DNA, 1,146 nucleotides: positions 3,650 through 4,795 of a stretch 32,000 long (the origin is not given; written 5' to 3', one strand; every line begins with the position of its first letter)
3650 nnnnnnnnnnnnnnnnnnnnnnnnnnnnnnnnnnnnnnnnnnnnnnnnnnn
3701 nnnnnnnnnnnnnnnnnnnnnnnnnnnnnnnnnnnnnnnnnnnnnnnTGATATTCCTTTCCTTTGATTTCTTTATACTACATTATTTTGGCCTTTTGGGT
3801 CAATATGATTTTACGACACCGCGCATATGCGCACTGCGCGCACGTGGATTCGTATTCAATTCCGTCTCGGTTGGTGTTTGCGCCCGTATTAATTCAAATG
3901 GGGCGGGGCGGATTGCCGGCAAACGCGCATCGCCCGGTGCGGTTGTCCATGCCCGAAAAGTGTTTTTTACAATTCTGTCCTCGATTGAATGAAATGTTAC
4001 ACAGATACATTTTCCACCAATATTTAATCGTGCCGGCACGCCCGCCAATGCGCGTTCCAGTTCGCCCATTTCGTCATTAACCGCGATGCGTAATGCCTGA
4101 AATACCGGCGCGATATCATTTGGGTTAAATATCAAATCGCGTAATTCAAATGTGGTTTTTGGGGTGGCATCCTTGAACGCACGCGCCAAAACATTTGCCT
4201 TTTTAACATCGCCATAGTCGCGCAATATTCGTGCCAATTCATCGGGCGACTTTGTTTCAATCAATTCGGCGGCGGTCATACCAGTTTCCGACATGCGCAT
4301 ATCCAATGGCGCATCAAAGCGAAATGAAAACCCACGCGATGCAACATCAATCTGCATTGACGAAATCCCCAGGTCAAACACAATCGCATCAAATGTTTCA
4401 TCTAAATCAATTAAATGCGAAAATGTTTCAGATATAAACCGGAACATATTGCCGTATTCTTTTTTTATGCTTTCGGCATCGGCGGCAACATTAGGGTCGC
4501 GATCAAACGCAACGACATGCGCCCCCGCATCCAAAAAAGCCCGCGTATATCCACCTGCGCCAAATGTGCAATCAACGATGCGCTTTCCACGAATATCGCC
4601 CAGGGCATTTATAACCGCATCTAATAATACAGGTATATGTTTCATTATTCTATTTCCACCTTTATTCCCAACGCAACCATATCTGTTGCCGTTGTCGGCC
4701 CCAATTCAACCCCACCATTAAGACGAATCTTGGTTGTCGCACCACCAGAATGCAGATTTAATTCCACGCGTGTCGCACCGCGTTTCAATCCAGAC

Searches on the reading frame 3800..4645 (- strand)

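Call 7: search_protein_families(library=pfam, proteins=[window:3800-4645:-], max_evalue=0.001)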
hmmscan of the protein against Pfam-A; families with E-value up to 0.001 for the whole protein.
window:3800-4645:- (281 aa): 3 families
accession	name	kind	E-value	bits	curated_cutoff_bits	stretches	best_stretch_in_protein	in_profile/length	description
PF01795.25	Methyltransf_5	-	2.3e-66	224.8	27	1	2-277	3-306/309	MraW methylase family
PF13649.12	Methyltransf_25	-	4.9e-06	27.6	27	1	23-90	1-70/97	Methyltransferase domain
PF08241.18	Methyltransf_11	-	0.00012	23.1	21.2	1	25-90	2-66/95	Methyltransferase domain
